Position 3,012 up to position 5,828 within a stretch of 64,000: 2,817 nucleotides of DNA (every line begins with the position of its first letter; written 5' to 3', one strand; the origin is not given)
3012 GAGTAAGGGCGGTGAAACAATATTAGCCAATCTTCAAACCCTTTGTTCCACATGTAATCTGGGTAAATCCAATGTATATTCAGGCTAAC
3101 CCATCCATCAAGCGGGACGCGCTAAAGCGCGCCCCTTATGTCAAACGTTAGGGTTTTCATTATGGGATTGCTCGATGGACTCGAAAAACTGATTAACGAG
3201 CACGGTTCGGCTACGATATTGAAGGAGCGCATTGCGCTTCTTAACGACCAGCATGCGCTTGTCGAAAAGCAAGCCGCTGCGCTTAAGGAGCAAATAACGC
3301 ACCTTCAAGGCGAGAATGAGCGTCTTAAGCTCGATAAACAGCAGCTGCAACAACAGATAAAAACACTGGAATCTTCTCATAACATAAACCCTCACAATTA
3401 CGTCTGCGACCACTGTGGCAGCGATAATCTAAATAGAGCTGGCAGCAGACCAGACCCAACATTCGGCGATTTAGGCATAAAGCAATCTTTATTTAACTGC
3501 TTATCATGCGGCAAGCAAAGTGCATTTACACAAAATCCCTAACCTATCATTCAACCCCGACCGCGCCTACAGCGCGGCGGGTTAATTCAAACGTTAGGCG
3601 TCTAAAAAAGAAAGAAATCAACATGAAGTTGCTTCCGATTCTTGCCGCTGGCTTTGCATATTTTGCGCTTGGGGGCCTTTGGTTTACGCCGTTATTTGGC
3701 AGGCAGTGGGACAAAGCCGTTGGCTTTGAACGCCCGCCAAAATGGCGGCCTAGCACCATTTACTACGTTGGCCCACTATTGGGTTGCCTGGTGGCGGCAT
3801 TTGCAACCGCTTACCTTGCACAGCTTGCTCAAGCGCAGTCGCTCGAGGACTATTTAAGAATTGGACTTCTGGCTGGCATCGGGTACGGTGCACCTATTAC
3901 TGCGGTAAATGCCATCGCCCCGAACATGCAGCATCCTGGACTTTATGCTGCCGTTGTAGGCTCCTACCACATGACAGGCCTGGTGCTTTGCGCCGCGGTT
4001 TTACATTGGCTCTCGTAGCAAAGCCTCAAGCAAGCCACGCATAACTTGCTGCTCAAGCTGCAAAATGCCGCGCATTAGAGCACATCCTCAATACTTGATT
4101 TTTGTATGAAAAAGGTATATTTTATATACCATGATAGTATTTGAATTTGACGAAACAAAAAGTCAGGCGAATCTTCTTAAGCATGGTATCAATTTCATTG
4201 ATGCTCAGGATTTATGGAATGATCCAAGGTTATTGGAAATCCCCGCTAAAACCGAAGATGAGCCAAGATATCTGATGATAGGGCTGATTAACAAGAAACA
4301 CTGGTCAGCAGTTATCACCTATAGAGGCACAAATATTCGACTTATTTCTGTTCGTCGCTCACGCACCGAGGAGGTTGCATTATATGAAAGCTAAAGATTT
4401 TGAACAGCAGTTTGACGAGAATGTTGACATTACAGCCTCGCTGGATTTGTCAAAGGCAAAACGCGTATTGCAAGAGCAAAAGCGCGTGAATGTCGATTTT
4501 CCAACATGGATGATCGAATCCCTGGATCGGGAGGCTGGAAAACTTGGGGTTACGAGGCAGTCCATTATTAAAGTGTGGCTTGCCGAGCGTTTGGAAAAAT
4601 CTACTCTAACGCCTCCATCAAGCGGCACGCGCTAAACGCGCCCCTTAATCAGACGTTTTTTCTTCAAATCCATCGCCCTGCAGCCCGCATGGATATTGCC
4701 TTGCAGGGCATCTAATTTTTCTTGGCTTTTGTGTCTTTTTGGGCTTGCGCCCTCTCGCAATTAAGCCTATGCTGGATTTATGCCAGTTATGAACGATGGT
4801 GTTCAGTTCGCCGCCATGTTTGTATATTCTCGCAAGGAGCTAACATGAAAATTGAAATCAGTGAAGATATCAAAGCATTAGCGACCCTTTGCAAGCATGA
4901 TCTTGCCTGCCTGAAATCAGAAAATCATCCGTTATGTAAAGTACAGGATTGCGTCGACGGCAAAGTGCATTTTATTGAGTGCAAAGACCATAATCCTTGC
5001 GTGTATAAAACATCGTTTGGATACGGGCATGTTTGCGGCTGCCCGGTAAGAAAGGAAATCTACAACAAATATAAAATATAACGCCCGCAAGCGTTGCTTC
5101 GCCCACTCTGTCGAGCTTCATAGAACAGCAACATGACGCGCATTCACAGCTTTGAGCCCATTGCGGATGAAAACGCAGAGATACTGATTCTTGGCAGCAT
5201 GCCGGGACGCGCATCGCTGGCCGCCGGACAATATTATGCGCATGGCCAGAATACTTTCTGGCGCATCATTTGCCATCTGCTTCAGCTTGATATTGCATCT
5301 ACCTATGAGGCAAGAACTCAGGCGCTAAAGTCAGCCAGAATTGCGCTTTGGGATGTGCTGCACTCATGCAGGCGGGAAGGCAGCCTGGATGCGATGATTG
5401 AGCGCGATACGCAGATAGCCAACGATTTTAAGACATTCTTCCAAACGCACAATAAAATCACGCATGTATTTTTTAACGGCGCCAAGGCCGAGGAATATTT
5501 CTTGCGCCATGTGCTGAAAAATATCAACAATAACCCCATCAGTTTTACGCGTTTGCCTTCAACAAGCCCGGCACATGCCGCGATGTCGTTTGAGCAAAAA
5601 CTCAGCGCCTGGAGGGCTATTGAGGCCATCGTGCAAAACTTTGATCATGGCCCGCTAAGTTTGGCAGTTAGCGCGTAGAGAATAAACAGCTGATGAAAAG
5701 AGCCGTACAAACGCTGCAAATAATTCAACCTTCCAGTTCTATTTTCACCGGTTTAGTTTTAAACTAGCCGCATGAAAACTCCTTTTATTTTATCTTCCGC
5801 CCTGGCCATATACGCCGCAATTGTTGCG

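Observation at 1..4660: Complete integron platform with six cassettes whose boundaries are internally self-consistent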

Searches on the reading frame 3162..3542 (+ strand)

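Call 7: search_protein_families(library=ncbifam, proteins=[window:3162-3542:+], max_evalue=0.01)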
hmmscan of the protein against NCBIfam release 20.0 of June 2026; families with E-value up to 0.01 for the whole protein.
window:3162-3542:+ (126 aa): 7 families
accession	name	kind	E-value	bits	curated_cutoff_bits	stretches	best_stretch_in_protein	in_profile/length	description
NF045487.1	ASRP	equivalog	0.00035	19.3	300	1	20-77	216-276/593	archaea-specific SMC-related protein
NF009644.1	PRK13169.1-5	equivalog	0.0007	20.2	130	1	23-74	9-60/116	DNA replication initiation control protein YabA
NF043058.1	T4SS_LegC2C7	subfamily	0.0026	16.8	350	1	35-72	121-158/348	LegC2/C7 family Dot/Icm T4SS effector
NF006543.0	PRK09039.1-2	equivalog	0.0031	17.4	305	1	20-74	59-113/350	peptidoglycan -binding protein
NF052326.1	anti_RE_DarA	equivalog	0.0031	16.1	350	1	17-76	225-284/654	antirestriction phage head protein DarA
NF053549.1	FtsL_Actino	equivalog_domain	0.0037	17.1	55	1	44-76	31-63/83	cell division protein FtsL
TIGR04211.1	SH3_and_anchor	equivalog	0.0073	15.9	65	1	21-71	65-115/198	TIGR04211 family SH3 domain-containing protein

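Call 8: search_protein_families(library=pfam, proteins=[window:3162-3542:+], max_evalue=0.01)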
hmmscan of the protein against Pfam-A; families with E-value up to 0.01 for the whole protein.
window:3162-3542:+ (126 aa): 8 families
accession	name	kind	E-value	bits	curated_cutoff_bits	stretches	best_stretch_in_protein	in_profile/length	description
PF06005.17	ZapB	-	6.1e-05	23.8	31.5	2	35-71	10-46/71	Cell division protein ZapB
PF06810.17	Phage_scaffold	-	6.3e-05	23.5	35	1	7-71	16-77/170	Phage capsid assembly scaffolding protein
PF14662.11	KASH_CCD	-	0.0002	21.8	43.3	1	17-73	76-132/191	Coiled-coil region of CCDC155 or KASH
PF06156.18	YabA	-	0.00032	21.7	30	1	21-74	7-60/103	Initiation control protein YabA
PF15294.11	Leu_zip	-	0.00038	20.5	28.2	1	11-74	122-185/275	Leucine zipper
PF25450.1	Rab11-FIP3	-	0.0029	18.3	31.9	1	23-73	55-105/125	Rab11-FIP3-like domain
PF06657.18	Cep57_MT_bd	-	0.0031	18.4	31.3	0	37-73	9-45/77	Centrosome microtubule-binding domain of Cep57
PF05557.18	MAD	-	0.0038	16.1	30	1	16-72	416-470/661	Mitotic checkpoint protein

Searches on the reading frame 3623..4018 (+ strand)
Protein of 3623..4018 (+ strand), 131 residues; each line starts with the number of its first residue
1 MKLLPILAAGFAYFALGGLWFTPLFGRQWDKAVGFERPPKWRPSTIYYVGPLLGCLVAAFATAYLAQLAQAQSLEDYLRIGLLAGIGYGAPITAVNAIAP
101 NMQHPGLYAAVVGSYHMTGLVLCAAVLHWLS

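Call 7: search_protein_families(library=ncbifam, proteins=[window:3623-4018:+], max_evalue=0.01)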
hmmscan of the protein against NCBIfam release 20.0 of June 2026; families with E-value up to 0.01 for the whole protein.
window:3623-4018:+ (131 aa): 0 families

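Call 8: search_protein_families(library=pfam, proteins=[window:3623-4018:+], max_evalue=0.01)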
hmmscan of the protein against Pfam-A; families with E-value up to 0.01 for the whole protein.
window:3623-4018:+ (131 aa): 2 families
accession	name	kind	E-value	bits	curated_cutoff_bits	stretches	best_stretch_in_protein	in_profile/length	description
PF08570.15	DUF1761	-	2.3e-21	76.8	31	1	4-127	1-122/123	Protein of unknown function (DUF1761)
PF07690.21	MFS_1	-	0.0028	17.1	33.4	1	7-121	238-341/347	Major Facilitator Superfamily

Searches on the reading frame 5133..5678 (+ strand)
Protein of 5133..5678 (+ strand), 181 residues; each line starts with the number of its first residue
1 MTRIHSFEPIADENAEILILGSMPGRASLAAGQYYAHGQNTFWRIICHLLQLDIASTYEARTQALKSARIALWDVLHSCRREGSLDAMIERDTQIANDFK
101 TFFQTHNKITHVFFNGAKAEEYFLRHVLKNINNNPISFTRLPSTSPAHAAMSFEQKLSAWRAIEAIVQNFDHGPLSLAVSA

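Call 7: search_protein_families(library=ncbifam, proteins=[window:5133-5678:+], max_evalue=0.01)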
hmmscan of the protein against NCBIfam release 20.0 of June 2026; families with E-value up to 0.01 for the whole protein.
window:5133-5678:+ (181 aa): 2 families
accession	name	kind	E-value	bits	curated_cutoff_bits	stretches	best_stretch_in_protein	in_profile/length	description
TIGR04274.1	hypoxanDNAglyco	equivalog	3.3e-51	173.3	80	1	6-160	1-150/150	DNA-deoxyinosine glycosylase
NF007570.0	PRK10201.1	equivalog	0.0052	16.5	144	1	10-47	5-42/168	G/U mismatch-specific DNA glycosylase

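Call 8: search_protein_families(library=pfam, proteins=[window:5133-5678:+], max_evalue=0.01)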
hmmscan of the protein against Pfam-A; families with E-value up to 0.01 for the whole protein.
window:5133-5678:+ (181 aa): 1 family
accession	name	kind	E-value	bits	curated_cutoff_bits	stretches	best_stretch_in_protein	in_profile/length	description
PF03167.25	UDG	-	3.8e-10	40.4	24.3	1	12-161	5-138/141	Uracil DNA glycosylase superfamily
